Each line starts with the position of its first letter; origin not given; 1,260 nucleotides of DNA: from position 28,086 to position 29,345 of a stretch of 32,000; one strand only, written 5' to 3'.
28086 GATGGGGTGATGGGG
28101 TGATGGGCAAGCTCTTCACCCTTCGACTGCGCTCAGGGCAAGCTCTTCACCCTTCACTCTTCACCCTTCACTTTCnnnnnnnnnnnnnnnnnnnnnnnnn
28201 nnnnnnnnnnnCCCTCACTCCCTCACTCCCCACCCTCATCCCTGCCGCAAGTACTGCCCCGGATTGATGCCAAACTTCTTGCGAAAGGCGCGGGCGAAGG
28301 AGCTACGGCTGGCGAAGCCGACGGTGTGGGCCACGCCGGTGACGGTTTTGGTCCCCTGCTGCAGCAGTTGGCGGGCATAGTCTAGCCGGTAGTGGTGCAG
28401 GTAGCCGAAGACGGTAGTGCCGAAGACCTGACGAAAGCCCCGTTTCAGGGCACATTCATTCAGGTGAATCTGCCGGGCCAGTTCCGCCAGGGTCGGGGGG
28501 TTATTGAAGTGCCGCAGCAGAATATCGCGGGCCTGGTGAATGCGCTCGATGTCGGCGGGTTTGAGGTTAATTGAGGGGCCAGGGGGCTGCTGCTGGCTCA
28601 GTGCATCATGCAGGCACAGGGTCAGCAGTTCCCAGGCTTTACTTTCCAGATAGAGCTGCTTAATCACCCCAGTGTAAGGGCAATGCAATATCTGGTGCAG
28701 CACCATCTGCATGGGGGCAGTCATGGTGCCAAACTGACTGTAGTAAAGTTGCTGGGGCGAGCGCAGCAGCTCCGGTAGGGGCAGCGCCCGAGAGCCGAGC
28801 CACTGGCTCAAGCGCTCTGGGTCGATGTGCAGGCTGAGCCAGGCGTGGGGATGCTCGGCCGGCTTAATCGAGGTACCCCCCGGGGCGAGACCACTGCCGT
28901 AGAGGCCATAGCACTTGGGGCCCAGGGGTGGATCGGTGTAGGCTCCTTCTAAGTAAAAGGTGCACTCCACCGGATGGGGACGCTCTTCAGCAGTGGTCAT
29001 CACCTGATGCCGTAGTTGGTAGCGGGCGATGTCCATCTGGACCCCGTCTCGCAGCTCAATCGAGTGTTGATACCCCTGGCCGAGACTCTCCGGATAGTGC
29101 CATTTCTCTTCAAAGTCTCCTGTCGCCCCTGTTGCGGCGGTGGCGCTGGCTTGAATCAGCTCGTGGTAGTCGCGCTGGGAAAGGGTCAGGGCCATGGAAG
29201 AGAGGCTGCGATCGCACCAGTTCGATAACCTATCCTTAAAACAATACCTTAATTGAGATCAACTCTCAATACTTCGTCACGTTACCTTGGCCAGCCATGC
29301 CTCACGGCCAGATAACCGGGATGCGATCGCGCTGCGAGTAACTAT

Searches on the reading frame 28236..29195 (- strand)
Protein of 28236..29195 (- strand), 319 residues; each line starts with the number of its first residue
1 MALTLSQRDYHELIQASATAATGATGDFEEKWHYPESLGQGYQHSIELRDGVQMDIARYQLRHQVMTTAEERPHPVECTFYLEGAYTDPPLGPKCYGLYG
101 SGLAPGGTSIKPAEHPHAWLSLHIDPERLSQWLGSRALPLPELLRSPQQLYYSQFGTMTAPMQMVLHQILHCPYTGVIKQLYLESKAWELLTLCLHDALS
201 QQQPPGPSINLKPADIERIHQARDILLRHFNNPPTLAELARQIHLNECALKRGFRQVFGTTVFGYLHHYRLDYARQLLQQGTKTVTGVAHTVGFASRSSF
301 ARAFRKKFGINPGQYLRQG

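Call 12: search_protein_families(library=pfam, proteins=[window:28236-29195:-])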
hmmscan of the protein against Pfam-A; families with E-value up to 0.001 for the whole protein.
window:28236-29195:- (319 aa): 2 families
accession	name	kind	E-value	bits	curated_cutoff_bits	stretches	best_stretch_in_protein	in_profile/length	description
PF12833.13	HTH_18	-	3.3e-22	79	33.6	1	239-318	1-80/80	Helix-turn-helix domain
PF00165.29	HTH_AraC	-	5.8e-11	42.7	26.6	1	280-317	6-42/42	Bacterial regulatory helix-turn-helix proteins, AraC family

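Call 49: search_protein_families(library=ncbifam, proteins=[window:28236-29195:-], max_evalue=0.00001)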
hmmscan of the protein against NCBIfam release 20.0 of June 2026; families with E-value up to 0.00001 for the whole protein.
window:28236-29195:- (319 aa): 25 families
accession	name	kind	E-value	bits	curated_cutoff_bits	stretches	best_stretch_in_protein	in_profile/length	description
NF040475.1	chlor_reg_RclR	equivalog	3e-18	66.1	400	1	189-317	151-277/284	reactive chlorine-specific transcriptional regulator RclR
NF006902.0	PRK09393.1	equivalog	2.6e-15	56.4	425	1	215-318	218-321/327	transcriptional regulator FtrA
NF007860.0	PRK10572.1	equivalog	3.7e-15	55.5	208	1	174-317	140-283/292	arabinose operon transcriptional regulator AraC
NF047455.1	TF_Staph_AryK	equivalog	9.3e-14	50.6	850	1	178-317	122-257/759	transcriptional regulator AryK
NF041686.2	ant_diox_reg_AndR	equivalog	1.1e-13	51.5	350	1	194-317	194-319/321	anthranilate 1,2-dioxygenase regulatory protein AndR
TIGR04094.1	adjacent_YSIRK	equivalog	6.5e-13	48.4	200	1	231-315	299-382/383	YSIRK-targeted surface antigen transcriptional regulator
NF007693.0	PRK10371.1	equivalog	1.6e-11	44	253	1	219-316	200-297/309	transcriptional regulator MelR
NF010028.0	PRK13503.1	equivalog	5.4e-11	42.4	288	1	217-314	171-268/278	HTH-type transcriptional activator RhaS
NF049968.1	QhpR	equivalog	1.5e-10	40.7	250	1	225-315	194-283/284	AraC-like transcriptional regulator QhpR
NF052371.1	TransRegGbdRPseu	equivalog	3e-10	39.7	480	1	230-313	238-321/365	choline metabolism transcriptional regulator GbdR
NF047788.1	TransRegPocR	equivalog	2.1e-09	37.1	500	1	217-316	189-288/296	transcriptional regulator PocR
NF007584.0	PRK10219.1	equivalog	2.2e-09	37.6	174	1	224-316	12-104/107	superoxide response transcriptional regulator SoxS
NF007243.0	PRK09685.1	equivalog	3.6e-09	36.5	199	1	216-317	200-300/303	transcriptional regulator FeaR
NF010025.2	PRK13500.1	equivalog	1.7e-08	34.4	525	1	230-316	189-275/282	HTH-type transcriptional activator RhaR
NF010026.0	PRK13501.1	equivalog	2.3e-08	33.6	363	1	229-316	188-275/290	HTH-type transcriptional activator RhaR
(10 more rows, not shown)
